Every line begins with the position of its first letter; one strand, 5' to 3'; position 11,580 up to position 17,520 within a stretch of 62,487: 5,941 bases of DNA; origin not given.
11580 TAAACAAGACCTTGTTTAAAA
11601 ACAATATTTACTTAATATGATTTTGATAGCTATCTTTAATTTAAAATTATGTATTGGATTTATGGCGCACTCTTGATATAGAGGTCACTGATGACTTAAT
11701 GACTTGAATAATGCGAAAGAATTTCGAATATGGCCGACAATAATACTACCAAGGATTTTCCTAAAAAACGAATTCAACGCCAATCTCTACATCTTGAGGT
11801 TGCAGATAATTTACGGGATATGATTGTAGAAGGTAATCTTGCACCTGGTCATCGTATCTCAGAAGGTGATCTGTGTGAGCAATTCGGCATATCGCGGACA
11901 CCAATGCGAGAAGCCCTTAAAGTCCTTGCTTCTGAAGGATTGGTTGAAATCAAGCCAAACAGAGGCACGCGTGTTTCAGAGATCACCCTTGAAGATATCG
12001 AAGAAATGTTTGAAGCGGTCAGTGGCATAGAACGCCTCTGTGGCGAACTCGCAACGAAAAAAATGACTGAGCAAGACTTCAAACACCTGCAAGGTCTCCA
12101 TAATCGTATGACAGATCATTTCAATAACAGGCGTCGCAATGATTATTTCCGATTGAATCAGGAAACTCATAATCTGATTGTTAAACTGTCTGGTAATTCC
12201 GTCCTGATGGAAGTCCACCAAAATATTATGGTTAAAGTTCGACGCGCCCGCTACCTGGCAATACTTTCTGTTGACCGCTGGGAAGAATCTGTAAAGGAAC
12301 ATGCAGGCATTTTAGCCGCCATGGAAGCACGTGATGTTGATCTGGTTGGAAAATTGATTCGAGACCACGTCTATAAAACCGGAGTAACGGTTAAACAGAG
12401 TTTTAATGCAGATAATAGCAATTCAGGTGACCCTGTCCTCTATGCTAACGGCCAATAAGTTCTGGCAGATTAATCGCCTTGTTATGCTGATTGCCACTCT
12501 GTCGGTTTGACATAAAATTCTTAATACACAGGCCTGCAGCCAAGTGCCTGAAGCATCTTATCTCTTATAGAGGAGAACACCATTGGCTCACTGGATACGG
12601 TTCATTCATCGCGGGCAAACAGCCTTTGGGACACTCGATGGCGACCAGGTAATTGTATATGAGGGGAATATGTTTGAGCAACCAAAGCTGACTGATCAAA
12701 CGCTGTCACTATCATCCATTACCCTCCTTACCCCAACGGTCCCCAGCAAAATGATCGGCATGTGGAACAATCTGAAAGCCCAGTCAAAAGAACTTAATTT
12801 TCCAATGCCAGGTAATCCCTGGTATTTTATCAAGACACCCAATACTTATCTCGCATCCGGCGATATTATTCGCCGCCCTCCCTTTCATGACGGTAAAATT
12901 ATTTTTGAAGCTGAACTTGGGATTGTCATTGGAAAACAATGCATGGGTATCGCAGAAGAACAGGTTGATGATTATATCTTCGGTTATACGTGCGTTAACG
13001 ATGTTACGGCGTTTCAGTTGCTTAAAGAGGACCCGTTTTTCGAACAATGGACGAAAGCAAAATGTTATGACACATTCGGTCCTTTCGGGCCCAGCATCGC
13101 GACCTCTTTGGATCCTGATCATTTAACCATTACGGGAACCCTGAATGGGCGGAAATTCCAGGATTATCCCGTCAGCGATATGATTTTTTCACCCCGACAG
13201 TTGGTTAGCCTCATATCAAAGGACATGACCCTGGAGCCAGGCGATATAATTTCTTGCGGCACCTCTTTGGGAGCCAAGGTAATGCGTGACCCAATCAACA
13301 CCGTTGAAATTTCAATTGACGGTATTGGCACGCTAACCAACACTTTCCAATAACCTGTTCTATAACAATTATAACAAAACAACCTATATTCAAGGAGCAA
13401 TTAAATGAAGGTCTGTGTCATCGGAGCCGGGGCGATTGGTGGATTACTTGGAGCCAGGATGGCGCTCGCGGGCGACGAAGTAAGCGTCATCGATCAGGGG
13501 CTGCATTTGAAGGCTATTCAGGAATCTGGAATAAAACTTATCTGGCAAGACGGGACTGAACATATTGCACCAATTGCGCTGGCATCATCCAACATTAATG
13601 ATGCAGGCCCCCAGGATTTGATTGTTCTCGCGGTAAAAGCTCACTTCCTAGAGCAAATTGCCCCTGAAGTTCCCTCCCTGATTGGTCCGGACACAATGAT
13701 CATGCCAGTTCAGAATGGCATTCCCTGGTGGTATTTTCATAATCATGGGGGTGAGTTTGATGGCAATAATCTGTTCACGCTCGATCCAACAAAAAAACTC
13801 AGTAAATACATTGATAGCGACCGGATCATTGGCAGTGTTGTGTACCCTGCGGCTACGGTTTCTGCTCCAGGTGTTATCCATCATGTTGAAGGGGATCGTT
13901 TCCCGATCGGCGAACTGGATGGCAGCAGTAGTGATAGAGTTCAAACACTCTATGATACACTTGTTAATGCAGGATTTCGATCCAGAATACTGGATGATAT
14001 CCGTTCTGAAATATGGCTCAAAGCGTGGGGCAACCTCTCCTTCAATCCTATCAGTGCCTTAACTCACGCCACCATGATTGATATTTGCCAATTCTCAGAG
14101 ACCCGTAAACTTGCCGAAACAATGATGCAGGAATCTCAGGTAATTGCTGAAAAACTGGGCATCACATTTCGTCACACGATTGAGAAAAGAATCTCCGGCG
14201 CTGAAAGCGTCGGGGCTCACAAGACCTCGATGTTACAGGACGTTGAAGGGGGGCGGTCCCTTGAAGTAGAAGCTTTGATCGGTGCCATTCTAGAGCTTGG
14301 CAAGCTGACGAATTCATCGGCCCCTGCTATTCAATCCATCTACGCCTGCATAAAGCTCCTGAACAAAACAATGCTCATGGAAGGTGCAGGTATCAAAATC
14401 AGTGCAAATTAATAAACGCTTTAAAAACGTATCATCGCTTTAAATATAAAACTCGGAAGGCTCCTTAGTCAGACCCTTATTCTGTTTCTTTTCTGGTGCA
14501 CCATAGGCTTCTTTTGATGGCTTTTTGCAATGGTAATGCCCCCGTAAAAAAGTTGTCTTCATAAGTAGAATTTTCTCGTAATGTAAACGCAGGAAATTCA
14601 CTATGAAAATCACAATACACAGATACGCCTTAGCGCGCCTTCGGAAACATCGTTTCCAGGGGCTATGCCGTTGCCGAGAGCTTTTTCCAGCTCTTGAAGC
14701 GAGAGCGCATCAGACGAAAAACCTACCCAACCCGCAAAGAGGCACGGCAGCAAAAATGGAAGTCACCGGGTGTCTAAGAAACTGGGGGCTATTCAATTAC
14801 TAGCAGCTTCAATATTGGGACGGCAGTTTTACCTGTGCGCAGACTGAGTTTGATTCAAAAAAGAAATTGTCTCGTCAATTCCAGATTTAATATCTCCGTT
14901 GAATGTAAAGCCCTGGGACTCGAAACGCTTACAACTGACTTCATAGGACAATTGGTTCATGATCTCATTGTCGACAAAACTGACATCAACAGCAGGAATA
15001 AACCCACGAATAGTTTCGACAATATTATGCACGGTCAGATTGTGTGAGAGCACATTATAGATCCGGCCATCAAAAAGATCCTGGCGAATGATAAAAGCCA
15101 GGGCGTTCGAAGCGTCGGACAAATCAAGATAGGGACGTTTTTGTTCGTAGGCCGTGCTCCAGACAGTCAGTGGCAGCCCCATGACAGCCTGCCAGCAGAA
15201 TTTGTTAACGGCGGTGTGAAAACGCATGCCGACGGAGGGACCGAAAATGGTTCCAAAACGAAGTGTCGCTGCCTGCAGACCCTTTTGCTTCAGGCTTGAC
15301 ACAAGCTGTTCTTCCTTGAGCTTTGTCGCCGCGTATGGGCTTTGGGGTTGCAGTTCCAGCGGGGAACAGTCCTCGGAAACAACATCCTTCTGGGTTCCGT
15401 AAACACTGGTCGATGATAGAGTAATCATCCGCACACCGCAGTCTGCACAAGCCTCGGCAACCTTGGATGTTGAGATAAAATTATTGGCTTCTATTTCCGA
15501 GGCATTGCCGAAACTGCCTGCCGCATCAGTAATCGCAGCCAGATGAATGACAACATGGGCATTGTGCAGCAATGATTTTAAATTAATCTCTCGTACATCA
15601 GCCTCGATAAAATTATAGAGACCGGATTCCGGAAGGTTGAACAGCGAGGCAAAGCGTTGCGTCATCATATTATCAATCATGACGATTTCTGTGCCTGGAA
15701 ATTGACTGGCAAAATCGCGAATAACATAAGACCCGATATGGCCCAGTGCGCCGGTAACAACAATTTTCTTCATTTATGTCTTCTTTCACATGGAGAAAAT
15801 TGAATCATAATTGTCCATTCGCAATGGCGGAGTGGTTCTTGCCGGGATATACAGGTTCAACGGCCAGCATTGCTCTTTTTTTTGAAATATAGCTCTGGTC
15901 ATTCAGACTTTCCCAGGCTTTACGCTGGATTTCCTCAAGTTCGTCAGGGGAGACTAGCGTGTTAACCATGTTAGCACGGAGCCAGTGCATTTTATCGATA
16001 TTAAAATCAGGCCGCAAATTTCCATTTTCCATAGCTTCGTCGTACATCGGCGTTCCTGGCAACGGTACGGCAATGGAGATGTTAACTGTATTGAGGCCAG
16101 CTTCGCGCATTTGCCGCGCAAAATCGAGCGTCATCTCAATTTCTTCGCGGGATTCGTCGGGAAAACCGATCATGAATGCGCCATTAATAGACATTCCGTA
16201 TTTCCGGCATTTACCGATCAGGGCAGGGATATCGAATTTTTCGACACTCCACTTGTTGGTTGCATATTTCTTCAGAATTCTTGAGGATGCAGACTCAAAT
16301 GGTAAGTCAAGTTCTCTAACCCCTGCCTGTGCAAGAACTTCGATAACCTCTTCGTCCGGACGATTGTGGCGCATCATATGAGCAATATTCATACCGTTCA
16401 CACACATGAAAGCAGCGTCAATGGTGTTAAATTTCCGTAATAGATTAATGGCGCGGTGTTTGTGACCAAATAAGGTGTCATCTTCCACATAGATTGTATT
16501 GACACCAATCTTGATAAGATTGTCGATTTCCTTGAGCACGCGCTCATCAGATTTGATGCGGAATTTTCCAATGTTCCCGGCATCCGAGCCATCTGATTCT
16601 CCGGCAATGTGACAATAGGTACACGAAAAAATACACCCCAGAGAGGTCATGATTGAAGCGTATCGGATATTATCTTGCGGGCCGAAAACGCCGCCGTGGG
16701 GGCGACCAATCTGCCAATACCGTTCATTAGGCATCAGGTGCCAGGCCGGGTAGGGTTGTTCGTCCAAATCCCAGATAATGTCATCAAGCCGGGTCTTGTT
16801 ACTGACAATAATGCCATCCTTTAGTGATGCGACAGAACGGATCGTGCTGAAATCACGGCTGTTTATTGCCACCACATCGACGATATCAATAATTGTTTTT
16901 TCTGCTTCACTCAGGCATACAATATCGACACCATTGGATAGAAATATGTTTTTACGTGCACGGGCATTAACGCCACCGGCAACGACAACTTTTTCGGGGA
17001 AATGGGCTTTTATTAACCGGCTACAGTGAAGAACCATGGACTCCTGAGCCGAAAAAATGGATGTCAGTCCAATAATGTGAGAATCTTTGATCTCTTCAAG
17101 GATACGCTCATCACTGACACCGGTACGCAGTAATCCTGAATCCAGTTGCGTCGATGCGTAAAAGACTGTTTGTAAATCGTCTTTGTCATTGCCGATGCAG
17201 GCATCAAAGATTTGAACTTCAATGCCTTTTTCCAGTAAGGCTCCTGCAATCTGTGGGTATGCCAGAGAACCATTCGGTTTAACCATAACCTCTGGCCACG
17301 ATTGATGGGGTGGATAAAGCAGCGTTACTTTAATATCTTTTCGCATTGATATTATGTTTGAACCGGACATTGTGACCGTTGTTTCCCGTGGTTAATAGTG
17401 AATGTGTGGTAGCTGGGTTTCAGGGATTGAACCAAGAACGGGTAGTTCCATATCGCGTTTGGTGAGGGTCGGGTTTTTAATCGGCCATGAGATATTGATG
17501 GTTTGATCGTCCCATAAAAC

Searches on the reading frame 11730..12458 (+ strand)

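Call 45: search_protein_families(library=pfam, proteins=[window:11730-12458:+], max_evalue=0.00001)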
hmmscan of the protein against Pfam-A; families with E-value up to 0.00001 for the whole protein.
window:11730-12458:+ (242 aa): 2 families
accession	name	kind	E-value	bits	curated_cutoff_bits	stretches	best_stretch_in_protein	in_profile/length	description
PF07729.17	FCD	-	3.8e-26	92.4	24.3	1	92-214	1-123/125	FCD domain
PF00392.27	GntR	-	1.8e-20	72.8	27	1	22-82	3-64/64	Bacterial regulatory proteins, gntR family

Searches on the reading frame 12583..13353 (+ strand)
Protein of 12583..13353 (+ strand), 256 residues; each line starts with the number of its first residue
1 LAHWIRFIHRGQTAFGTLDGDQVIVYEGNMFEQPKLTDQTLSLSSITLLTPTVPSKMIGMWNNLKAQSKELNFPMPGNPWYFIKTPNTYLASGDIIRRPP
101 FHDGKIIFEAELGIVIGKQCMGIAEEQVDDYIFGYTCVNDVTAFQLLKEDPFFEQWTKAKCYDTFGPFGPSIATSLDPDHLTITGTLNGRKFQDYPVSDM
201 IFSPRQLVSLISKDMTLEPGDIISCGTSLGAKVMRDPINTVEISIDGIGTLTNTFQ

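Call 45: search_protein_families(library=pfam, proteins=[window:12583-13353:+], max_evalue=0.00001)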
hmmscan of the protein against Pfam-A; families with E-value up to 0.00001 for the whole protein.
window:12583-13353:+ (256 aa): 2 families
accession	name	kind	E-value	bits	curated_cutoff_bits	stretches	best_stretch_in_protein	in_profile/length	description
PF01557.24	FAA_hydrolase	-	7.1e-52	176.6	23.9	1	57-255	2-213/214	Fumarylacetoacetate (FAA) hydrolase C-terminal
PF10370.14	Rv2993c-like_N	-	2e-13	51.5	21.3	1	3-51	2-50/50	Rv2993c-like, N-terminal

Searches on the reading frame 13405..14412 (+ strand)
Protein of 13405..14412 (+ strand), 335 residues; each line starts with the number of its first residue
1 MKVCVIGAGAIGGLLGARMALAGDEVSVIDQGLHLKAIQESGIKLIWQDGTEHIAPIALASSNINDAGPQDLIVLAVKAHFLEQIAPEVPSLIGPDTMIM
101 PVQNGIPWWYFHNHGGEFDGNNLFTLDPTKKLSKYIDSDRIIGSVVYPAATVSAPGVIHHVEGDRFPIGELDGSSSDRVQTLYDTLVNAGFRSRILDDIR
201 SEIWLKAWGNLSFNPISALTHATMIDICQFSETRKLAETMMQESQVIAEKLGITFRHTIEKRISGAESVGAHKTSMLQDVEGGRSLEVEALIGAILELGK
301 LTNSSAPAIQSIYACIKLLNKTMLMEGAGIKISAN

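Call 45: search_protein_families(library=pfam, proteins=[window:13405-14412:+], max_evalue=0.00001)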
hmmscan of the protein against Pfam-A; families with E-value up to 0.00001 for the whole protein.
window:13405-14412:+ (335 aa): 2 families
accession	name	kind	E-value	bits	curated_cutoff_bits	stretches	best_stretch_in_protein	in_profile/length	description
PF08546.17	ApbA_C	-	1.3e-27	97.1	22.7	1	198-319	1-124/125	Ketopantoate reductase PanE/ApbA C terminal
PF02558.23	ApbA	-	4.5e-26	91.7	22.2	1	3-172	1-149/150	Ketopantoate reductase PanE/ApbA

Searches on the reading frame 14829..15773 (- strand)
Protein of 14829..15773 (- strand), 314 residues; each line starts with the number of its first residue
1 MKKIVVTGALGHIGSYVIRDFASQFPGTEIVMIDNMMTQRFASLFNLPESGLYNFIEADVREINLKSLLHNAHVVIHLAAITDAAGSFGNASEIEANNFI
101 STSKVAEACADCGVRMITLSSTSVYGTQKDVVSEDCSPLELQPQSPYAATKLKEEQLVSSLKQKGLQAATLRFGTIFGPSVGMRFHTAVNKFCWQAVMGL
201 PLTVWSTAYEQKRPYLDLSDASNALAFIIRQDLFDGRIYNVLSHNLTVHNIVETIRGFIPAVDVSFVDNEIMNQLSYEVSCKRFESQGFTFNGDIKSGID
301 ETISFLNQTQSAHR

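Call 45: search_protein_families(library=pfam, proteins=[window:14829-15773:-], max_evalue=0.00001)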
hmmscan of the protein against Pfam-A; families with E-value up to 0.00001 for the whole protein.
window:14829-15773:- (314 aa): 6 families
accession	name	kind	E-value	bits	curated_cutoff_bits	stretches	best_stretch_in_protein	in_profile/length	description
PF01370.27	Epimerase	-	2.1e-35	122.7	20.9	1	4-241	1-239/240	NAD dependent epimerase/dehydratase family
PF16363.11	GDP_Man_Dehyd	-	1.4e-23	84.3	27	1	6-243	2-257/332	GDP-mannose 4,6 dehydratase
PF01073.25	3Beta_HSD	-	2.1e-19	70.1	22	1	5-181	1-186/280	3-beta hydroxysteroid dehydrogenase/isomerase family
PF04321.23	RmlD_sub_bind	-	9.7e-14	51.6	27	1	3-179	2-154/287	RmlD substrate binding domain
PF07993.18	NAD_binding_4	-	3.7e-10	39.8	20.1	1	64-180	81-211/258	Male sterility protein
PF02719.21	Polysacc_synt_2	-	7.4e-10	38.9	20.2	1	4-221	1-209/293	Polysaccharide biosynthesis protein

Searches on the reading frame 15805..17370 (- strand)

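Call 45: search_protein_families(library=pfam, proteins=[window:15805-17370:-], max_evalue=0.00001)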
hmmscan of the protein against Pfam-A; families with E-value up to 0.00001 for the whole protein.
window:15805-17370:- (521 aa): 2 families
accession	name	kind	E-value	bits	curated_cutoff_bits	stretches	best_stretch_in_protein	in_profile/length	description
PF04055.27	Radical_SAM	-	2.9e-18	67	29.5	1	242-418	3-166/166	Radical SAM superfamily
PF02310.24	B12-binding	-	4e-07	30.3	32.1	1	41-160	20-117/121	B12 binding domain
